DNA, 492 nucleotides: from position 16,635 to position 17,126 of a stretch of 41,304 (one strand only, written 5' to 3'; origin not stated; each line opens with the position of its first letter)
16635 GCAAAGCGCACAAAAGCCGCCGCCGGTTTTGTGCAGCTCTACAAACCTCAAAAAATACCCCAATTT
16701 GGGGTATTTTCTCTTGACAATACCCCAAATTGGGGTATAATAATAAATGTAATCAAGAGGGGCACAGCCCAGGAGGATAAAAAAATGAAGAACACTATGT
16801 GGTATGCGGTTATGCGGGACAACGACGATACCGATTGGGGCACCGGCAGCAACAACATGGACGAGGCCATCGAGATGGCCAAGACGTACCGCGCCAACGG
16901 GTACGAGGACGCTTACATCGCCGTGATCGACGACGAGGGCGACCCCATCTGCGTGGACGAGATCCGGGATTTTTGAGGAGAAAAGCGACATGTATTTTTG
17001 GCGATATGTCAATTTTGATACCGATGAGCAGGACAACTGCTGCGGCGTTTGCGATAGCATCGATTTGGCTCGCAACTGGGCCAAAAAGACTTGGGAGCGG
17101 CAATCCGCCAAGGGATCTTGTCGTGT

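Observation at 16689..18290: acr-aca-like operon: consensus promoter caged by two identical 19-bp palindromes, tiny acidic ORFs, then an HTH regulator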

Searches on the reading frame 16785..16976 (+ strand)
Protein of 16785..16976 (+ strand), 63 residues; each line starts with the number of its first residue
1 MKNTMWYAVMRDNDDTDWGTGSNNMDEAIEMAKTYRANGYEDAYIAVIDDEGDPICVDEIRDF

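Call 4: search_protein_families(library=pfam, proteins=[window:16785-16976:+], max_evalue=1)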
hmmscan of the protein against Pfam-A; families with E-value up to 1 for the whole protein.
window:16785-16976:+ (63 aa): 3 families
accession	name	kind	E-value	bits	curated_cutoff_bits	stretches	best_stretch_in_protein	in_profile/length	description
PF00701.28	DHDPS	-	0.0049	16.1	22.1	1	19-47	76-103/289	Dihydrodipicolinate synthetase family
PF14567.11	SUKH_5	-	0.0071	16.6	27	1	23-59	71-107/142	SMI1-KNR4 cell-wall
PF23822.1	DUF7192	-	0.028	14.2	27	1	7-44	34-71/281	Domain of unknown function (DUF7192)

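Call 6: search_protein_families(library=phrogs, proteins=[window:16785-16976:+], max_evalue=0.1)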
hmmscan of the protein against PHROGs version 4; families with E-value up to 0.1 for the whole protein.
window:16785-16976:+ (63 aa): 2 families
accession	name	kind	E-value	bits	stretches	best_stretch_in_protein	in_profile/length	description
phrog_3569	-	unknown function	0.0088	17.5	1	3-59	21-75/85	-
phrog_11551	-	unknown function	0.022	15.9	1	22-60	17-55/63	-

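Call 7: search_protein_families(library=padloc, proteins=[window:16785-16976:+], max_evalue=1)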
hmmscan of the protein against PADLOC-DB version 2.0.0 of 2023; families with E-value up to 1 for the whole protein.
window:16785-16976:+ (63 aa): 0 families

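Call 10: search_dna_similar(query=window:16785-16976:+, collection=phages, mode=protein, max_evalue=1, max_rows=30)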
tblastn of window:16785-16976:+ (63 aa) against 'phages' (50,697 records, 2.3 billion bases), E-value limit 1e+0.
No match.

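Call 11: find_homologous_proteins(query=window:16785-16973:+, max_evalue=0.01)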
Query window:16785-16973:+ (63 aa): 28 proteins with E <= 0.01 among 28 candidates.
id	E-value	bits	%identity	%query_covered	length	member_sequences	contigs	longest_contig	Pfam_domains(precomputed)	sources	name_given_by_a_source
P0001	2.6e-35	136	98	100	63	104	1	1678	-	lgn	-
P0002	3.8e-31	123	92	100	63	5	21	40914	-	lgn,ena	-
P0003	3.9e-31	123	92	100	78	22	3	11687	-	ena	-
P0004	1.7e-25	105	78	100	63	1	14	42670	-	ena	-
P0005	3.3e-24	101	78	100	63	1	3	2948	-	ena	-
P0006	4.0e-24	101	91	86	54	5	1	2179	-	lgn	-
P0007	5.5e-24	101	69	97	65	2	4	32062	-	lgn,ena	-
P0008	7.2e-24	100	78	100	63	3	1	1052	-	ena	-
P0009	9.7e-21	90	68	100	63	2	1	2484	-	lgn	-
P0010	8.3e-20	87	65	100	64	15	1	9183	-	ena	-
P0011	3.4e-19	86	65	100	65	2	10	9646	-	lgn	-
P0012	1.8e-17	80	89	71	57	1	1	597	-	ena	-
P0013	1.2e-16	78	59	94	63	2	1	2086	-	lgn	-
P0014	6.5e-16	75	66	97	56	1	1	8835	-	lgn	-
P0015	2.5e-15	73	63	98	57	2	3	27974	-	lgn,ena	-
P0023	7.5e-13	66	61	89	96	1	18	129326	-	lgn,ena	-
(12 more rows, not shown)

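Call 14: find_encoding_contigs(protein=P0004, flank=4000, max_places=3)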
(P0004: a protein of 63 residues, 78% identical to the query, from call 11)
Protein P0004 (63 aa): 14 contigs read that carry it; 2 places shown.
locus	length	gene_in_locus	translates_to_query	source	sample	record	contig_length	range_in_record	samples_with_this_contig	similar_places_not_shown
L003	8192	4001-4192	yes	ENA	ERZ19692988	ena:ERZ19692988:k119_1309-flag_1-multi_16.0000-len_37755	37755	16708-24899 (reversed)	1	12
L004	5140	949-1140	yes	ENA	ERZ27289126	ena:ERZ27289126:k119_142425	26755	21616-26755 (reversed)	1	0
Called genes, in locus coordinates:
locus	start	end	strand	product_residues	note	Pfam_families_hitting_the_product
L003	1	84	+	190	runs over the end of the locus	PF01381:HTH_3, PF13443:HTH_26 (weak)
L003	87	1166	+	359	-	PF00589:Phage_integrase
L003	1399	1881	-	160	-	PF25223:DUF7841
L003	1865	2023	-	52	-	-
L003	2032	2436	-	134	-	-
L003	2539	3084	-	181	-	-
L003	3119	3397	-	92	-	-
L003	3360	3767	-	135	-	-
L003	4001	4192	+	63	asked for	-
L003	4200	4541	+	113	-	-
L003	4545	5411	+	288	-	-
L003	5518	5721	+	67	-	-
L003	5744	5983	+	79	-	-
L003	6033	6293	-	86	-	-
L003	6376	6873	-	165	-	PF00877:NLPC_P60 (weak), PF05257:CHAP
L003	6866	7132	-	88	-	PF16079:Phage_holin_5_2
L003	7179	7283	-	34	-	-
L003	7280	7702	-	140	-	-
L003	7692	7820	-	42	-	-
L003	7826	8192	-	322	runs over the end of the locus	PF19789:DUF6273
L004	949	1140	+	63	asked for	-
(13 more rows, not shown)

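Call 15: find_encoding_contigs(protein=P0007, flank=4000, max_places=3)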
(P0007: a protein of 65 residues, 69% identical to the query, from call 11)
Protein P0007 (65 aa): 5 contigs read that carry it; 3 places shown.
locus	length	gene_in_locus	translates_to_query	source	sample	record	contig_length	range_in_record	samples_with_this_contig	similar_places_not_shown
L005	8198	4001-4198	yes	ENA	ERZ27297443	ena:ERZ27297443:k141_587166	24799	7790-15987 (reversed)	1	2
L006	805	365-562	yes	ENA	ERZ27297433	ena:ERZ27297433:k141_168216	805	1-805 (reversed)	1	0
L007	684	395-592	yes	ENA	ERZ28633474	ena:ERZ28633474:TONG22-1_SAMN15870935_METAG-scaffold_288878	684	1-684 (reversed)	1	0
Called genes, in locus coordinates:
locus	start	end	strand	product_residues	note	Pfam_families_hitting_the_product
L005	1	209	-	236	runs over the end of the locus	-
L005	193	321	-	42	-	-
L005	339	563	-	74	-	PF05339:DUF739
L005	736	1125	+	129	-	-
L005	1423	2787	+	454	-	PF00239:Resolvase, PF13408:Zn_ribbon_recom (weak)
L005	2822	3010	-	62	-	PF02146:SIR2 (weak)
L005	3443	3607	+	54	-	-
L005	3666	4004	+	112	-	-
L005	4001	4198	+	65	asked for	-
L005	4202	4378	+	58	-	-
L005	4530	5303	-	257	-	PF05257:CHAP, PF08239:SH3_3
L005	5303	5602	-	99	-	PF09682:Phage_holin_6_1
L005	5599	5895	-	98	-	-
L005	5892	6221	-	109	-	-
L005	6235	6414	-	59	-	PF02839:CBM_5_12 (weak)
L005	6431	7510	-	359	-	-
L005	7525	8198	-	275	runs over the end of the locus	-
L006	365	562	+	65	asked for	-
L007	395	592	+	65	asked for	-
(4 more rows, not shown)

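Call 16: find_encoding_contigs(protein=P0023, flank=4000, max_places=3)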
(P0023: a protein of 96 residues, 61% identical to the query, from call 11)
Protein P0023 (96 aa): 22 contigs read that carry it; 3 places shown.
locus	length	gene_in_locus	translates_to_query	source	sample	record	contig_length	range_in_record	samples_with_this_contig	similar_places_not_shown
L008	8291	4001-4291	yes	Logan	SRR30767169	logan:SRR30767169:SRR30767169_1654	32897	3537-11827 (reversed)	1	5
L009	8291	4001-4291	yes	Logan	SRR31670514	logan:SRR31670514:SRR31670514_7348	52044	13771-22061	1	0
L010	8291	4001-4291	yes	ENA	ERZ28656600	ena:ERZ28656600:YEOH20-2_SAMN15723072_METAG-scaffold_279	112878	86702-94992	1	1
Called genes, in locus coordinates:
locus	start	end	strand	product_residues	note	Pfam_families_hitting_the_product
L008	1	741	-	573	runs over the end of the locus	-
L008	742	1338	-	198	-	-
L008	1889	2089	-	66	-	-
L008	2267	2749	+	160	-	-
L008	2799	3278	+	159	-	-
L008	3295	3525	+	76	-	-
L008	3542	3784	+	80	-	-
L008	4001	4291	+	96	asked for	-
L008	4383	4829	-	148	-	PF05263:DUF722 (weak)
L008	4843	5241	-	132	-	-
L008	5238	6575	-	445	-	PF00772:DnaB, PF13481:AAA_25, PF03796:DnaB_C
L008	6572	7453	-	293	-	-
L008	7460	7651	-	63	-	PF13560:HTH_31 (weak), PF01381:HTH_3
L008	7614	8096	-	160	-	-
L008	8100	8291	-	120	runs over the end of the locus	-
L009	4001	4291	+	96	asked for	-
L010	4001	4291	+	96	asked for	-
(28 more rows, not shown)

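Call 30: search_protein_families(library=ncbifam, proteins=[window:16785-16976:+], max_evalue=1)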
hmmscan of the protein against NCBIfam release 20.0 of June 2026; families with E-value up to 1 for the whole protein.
window:16785-16976:+ (63 aa): 0 families

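Call 31: search_protein_families(library=pfam, proteins=[L003:4545-5411:+, L003:5518-5721:+, L003:5744-5983:+], max_evalue=10)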
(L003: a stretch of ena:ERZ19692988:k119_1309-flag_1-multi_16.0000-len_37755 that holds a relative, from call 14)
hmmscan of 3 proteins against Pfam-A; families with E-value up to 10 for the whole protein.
L003:4545-5411:+ (288 aa): 12 families
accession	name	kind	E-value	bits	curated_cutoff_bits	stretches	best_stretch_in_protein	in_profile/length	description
PF14573.12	PP-binding_2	-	0.13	12.9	32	1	99-157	30-88/96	Acyl-carrier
PF13920.12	zf-C3HC4_3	-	0.15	12.3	27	2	24-46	24-45/49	Zinc finger, C3HC4 type (RING finger)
PF18508.7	zf_C2H2_13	-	0.17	12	26.5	1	3-18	13-28/42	Zinc finger domain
PF18439.7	zf_UBZ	-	0.88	9.7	25.6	1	38-49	3-14/32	Ubiquitin-Binding Zinc Finger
PF25403.1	zf-C2H2_ZFAND2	-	2.8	8.5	27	1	10-18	5-13/40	ZFAND2A/B-like C2H2 zinc finger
PF24460.1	DUF7575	-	2.8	7.8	28.5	1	10-17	6-13/28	Domain of unknown function (DUF7575)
PF13240.11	Zn_Ribbon_1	-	2.9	8.2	25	2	10-24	2-16/23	zinc-ribbon domain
PF13894.12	zf-C2H2_4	-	3.3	9.1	27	1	39-49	2-12/24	C2H2-type zinc finger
PF13248.11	Zn_ribbon_3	-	5.6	7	27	2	39-46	18-25/26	zinc-ribbon domain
PF05605.18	zf-Di19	-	6.2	7.6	27.5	0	10-47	5-41/54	Drought induced 19 protein (Di19), zinc-binding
PF18112.7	Zn-C2H2_12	-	7.7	7.5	23.2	1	38-48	1-11/27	Autophagy receptor zinc finger-C2H2 domain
PF18912.6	DZR_2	-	9.3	6.6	27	1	10-50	10-49/56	Double zinc ribbon domain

L003:5518-5721:+ (67 aa): 0 families

L003:5744-5983:+ (79 aa): 1 family
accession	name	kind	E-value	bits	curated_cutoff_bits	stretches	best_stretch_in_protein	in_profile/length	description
PF08238.18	Sel1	-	0.18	12.9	30.7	1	18-36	16-34/36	Sel1 repeat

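Call 32: search_protein_families(library=phrogs, proteins=[L003:4545-5411:+, L003:5518-5721:+, L003:5744-5983:+], max_evalue=0.1)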
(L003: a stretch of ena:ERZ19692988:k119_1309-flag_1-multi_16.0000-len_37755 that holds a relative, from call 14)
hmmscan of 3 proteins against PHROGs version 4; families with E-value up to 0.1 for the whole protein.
L003:4545-5411:+ (288 aa): 0 families

L003:5518-5721:+ (67 aa): 0 families

L003:5744-5983:+ (79 aa): 0 families

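Call 43: predict_structure(alignment_id=A2)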
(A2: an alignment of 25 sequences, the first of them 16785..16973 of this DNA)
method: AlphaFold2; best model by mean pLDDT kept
length: 63 residues; sequences in the alignment: 25
mean_pLDDT: 91.3   pTM: 0.79
mean pLDDT of the five models: 91.3, 89.4, 88.4, 88.1, 87.9
residues with pLDDT >= 90: 46; 70-90: 14; 50-70: 2; < 50: 1
segments of 3 or more residues with pLDDT < 50: none
pLDDT, mean of each block of 10 residues (from residue 1): 81 87 97 96 95 92 93
secondary structure, 60 per line:
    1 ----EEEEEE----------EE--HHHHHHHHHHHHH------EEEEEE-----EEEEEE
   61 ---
elements in order: E5-10 H25-37 E44-49 E55-60

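Call 46: search_protein_representatives(alignment_id=A2)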
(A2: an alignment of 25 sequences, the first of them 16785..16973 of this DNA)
Query: 25 sequences, 67 profile positions. Proteins with E-value up to 0.001 (for the whole library): 682; up to 1e-10: 305; up to 1e-30: 0. The best 150 are listed.
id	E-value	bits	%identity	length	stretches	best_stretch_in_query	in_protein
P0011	7.7e-29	115.6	-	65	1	2-65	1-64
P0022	2.1e-27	111.0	-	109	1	2-64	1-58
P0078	4.7e-26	106.7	-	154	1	3-64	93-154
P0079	1.1e-25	105.5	-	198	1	3-65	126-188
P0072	5.6e-25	103.2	-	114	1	2-58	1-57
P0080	1.1e-24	102.3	-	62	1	2-62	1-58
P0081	1.8e-24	101.5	-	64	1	4-64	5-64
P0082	3.7e-24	100.6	-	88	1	5-64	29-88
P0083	1.2e-23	99.0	-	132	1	5-62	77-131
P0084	1.3e-23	98.9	-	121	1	3-64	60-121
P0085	1.6e-23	98.5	-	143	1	6-64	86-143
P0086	3.6e-23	97.4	-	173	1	2-63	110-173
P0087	1.1e-22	95.8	-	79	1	3-65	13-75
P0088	1.2e-22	95.7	-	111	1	2-64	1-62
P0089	1.6e-22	95.4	-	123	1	4-63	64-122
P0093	2.7e-22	94.6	-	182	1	3-63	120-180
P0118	5.5e-20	87.2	-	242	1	2-62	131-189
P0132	3.6e-19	84.6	-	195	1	5-65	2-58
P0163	8.2e-18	80.2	-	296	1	5-63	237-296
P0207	4.0e-16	74.8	-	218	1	3-63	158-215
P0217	3.0e-15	72.0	-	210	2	4-61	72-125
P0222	3.9e-15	71.7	-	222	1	6-64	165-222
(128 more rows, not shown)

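Call 47: search_protein_families(library=pfam, proteins=[P0078, P0079, P0086, P0093, P0118, P0163, P0207, P0222, P0132, P0217], max_evalue=0.01)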
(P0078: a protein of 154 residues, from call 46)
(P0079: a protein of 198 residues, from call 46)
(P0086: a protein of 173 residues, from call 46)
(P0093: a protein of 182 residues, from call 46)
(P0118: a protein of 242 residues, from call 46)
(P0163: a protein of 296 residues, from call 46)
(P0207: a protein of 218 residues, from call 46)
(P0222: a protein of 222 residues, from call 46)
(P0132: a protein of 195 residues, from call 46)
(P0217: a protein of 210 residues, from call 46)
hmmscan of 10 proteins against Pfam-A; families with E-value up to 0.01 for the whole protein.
P0078 (154 aa): 0 families

P0079 (198 aa): 0 families

P0086 (173 aa): 0 families

P0093 (182 aa): 0 families

P0118 (242 aa): 1 family
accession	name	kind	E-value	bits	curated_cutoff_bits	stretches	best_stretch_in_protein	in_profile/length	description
PF05300.16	MIC19_MIC25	-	0.0058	17.5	33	1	98-148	59-109/168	MICOS complex subunit MIC19/MIC25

P0163 (296 aa): 0 families

P0207 (218 aa): 1 family
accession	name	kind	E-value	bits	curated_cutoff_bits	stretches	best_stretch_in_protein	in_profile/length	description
PF22147.1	AcrIC5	-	1.4e-10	41.6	27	1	105-140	8-43/53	Anti-CRISPR protein AcrIC5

P0222 (222 aa): 0 families

P0132 (195 aa): 1 family
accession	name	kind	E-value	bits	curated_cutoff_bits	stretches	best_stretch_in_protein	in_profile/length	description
PF13518.12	HTH_28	-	0.0003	21.2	25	1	147-174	8-35/52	Helix-turn-helix domain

P0217 (210 aa): 0 families

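Call 48: fold_search(model_id=the predicted structure, library=pdb)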
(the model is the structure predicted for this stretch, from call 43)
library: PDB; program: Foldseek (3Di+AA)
matches with E <= 10: 42; with E <= 0.001: 0
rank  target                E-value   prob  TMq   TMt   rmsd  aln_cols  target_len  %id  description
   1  8bcm_D                7.4e-01  0.23  0.44  0.32   4.6        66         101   12  Structure of Synechococcus elongatus PCC 7942 Rubisco recombinantly expressed from E.coli (released 2023-11-01)
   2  1uzh_C                1.2e+00  0.16  0.44  0.27   4.8        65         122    8  A CHIMERIC CHLAMYDOMONAS, SYNECHOCOCCUS RUBISCO ENZYME (released 2005-05-31)
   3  6hbc_D                1.7e+00  0.14  0.44  0.30   4.7        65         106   12  Structure of the repeat unit in the network formed by CcmM and Rubisco from Synechococcus elongatus (released 2018-12-12)
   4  6has_A                1.9e+00  0.15  0.43  0.36   4.1        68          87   16  Crystal Structure of the small subunit-like domain of Rubisco activase from Nostoc sp. (strain PCC 7120) (released 2020-01-15)
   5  6w1x_I                2.3e+00  0.08  0.30  0.30   5.4        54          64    9  Cryo-EM structure of anti-CRISPR AcrIF9, bound to the type I-F crRNA-guided CRISPR surveillance complex (released 2020-05-13)
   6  7qt1_D                3.0e+00  0.06  0.34  0.25   5.5        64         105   16  Non-obligately L8S8-complex forming RubisCO derived from ancestral sequence reconstruction and rational engineering in (released 2022-10-12)
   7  6kyi_S                3.0e+00  0.05  0.33  0.23   7.6        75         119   12  Rice Rubisco in complex with sulfate ions (released 2020-09-16)
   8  2wmc_B                3.4e+00  0.12  0.41  0.20   3.9        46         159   13  Crystal structure of eukaryotic initiation factor 4E from Pisum sativum (released 2010-09-01)
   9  5nv3_I                3.4e+00  0.03  0.29  0.19   8.7        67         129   15  Structure of Rubisco from Rhodobacter sphaeroides in complex with CABP (released 2017-07-26)
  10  5kn0_C                3.7e+00  0.03  0.29  0.07  12.5        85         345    8  Native bovine skeletal calsequestrin, low-Ca2+ form (released 2016-10-05)
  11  7dkz_D                3.9e+00  0.10  0.44  0.23   6.8        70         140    8  Structure of plant photosystem I-light harvesting complex I supercomplex (released 2021-03-31)
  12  5kn0_A                3.9e+00  0.03  0.29  0.07  12.5        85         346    8  Native bovine skeletal calsequestrin, low-Ca2+ form (released 2016-10-05)
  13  1iwa_B                4.2e+00  0.05  0.32  0.19   4.8        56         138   18  RUBISCO FROM GALDIERIA PARTITA (released 2003-04-30)
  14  3axk_T                4.2e+00  0.04  0.33  0.23   7.6        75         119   12  Structure of rice Rubisco in complex with NADP(H) (released 2012-04-11)
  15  6s2w_B                4.4e+00  0.08  0.40  0.30   4.4        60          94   10  Structure of S. pombe Erh1, a protein important for meiotic mRNA decay in mitosis and meiosis progression. (released 2020-02-12)
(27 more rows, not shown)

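Call 51: search_protein_families(library=pfam, alignment_id=A3, max_evalue=0.001)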
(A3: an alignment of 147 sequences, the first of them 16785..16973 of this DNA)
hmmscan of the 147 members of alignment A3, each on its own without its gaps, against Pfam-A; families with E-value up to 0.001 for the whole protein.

A. member 1, window:16785-16973:+ (63 aa): 0 families

B. families by the number of members that match (of 147 scanned): 2 families
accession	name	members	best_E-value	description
PF22147.1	AcrIC5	2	1.4e-10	Anti-CRISPR protein AcrIC5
PF13518.12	HTH_28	1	0.0003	Helix-turn-helix domain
